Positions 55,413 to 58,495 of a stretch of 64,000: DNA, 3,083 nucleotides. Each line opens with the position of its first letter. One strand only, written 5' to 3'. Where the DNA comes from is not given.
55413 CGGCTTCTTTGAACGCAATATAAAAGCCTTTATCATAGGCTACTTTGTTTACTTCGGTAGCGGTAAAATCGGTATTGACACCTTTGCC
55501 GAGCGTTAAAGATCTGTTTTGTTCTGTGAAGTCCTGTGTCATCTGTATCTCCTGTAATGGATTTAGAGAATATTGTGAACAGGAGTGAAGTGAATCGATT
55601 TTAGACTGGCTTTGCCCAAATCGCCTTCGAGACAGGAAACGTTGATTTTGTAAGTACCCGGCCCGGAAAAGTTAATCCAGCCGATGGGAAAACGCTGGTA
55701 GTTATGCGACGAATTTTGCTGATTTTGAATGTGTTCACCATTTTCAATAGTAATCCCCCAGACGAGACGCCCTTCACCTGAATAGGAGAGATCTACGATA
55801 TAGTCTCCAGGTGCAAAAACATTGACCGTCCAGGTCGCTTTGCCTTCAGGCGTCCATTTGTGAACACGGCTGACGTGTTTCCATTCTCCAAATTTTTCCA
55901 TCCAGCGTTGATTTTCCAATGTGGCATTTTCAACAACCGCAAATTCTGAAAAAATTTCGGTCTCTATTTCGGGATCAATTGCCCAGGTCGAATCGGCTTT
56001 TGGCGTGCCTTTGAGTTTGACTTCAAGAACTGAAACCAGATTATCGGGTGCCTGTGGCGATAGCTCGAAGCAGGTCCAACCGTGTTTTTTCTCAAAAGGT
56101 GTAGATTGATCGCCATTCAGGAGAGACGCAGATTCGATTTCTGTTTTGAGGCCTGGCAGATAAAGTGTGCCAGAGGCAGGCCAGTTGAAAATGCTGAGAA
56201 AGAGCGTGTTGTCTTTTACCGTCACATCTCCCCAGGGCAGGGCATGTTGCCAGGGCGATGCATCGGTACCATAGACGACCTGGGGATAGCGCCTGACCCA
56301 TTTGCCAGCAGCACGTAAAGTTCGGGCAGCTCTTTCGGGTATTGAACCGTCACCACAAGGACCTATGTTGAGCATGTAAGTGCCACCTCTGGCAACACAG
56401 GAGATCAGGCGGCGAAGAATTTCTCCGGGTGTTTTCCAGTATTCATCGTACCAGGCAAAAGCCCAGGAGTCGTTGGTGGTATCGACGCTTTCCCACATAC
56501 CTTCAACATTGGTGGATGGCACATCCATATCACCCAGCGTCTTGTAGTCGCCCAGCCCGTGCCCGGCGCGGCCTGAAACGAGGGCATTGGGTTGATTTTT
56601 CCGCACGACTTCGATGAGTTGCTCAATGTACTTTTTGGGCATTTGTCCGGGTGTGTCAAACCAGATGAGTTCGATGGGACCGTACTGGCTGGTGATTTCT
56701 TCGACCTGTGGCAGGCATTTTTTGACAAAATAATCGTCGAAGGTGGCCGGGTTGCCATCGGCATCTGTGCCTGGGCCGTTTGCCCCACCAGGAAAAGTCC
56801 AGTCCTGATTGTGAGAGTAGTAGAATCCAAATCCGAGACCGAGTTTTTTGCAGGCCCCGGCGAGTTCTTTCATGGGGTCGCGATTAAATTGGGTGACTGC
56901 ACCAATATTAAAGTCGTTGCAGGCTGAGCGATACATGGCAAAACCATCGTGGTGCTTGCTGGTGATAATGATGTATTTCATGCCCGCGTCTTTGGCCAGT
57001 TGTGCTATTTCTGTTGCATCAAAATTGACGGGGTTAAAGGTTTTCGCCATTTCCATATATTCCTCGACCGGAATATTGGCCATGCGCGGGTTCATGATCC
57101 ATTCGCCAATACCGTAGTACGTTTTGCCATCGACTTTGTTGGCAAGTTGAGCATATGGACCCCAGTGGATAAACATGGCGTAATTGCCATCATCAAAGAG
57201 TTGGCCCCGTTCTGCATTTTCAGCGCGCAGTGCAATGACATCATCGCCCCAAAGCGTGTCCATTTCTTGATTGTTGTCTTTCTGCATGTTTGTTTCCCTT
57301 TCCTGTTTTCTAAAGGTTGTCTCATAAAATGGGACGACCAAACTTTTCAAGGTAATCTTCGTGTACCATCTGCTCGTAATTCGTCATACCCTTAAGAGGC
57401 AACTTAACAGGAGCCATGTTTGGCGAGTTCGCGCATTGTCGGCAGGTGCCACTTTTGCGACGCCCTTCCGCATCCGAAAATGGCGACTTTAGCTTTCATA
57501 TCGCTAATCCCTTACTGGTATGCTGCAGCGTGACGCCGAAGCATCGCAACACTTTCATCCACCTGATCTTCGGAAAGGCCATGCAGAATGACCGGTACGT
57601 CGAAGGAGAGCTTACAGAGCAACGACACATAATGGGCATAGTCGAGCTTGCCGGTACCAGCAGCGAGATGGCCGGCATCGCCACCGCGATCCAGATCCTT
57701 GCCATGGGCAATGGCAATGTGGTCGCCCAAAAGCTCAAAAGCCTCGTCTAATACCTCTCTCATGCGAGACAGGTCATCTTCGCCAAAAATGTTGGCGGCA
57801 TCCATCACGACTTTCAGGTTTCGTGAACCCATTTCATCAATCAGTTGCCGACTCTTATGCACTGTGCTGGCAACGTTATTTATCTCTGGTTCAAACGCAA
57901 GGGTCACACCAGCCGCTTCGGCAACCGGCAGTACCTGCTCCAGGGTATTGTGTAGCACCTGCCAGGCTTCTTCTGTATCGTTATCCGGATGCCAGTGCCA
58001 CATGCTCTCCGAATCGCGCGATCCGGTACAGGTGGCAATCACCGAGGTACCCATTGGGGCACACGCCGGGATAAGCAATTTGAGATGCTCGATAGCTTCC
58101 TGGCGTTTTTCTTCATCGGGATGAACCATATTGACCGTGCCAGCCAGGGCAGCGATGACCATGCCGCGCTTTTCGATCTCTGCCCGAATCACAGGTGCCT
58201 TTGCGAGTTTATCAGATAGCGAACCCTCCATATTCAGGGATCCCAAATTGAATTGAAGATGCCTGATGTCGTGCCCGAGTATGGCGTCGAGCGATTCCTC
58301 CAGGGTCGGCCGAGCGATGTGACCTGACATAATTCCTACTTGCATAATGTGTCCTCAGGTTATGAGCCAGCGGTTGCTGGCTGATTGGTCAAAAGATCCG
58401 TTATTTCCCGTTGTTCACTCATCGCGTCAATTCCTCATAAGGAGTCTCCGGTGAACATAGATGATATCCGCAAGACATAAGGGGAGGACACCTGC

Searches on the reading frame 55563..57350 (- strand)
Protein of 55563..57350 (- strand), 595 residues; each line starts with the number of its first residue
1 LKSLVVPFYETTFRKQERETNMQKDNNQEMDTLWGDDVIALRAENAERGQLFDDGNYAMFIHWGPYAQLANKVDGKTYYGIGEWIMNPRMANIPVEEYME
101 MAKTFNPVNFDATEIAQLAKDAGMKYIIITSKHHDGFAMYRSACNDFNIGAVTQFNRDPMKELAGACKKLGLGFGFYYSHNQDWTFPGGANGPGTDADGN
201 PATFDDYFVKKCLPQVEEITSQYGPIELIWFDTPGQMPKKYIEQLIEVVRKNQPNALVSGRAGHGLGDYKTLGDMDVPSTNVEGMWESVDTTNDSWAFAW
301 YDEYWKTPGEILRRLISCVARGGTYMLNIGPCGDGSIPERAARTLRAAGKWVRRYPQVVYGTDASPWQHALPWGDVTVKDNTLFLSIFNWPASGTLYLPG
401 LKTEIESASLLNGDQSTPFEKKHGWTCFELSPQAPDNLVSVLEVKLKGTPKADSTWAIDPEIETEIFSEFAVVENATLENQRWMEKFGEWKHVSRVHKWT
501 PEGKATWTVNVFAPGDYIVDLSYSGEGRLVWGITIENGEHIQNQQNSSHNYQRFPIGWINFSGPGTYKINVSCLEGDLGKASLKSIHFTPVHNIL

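Call 91: search_protein_families(library=pfam, proteins=[window:55563-57350:-], max_evalue=0.00001)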
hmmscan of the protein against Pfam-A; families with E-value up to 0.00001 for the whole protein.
window:55563-57350:- (595 aa): 1 family
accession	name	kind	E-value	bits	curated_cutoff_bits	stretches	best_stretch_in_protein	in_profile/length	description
PF01120.23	Alpha_L_fucos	-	1.6e-67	228.9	25.2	1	48-355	26-343/345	Alpha-L-fucosidase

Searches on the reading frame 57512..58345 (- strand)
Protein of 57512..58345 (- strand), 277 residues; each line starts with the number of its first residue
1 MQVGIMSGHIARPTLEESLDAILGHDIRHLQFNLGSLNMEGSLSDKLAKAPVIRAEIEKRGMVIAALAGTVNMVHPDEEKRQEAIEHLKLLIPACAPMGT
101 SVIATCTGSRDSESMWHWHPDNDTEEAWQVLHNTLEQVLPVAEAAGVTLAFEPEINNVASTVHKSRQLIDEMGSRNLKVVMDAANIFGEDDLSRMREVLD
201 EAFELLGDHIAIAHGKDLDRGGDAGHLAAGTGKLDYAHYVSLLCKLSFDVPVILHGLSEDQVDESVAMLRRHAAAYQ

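Call 91: search_protein_families(library=pfam, proteins=[window:57512-58345:-], max_evalue=0.00001)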
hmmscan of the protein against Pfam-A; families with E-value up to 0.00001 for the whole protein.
window:57512-58345:- (277 aa): 1 family
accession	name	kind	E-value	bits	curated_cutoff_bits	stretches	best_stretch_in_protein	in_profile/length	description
PF01261.30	AP_endonuc_2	-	6.1e-30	105.2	31.1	1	51-271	31-248/249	Xylose isomerase-like TIM barrel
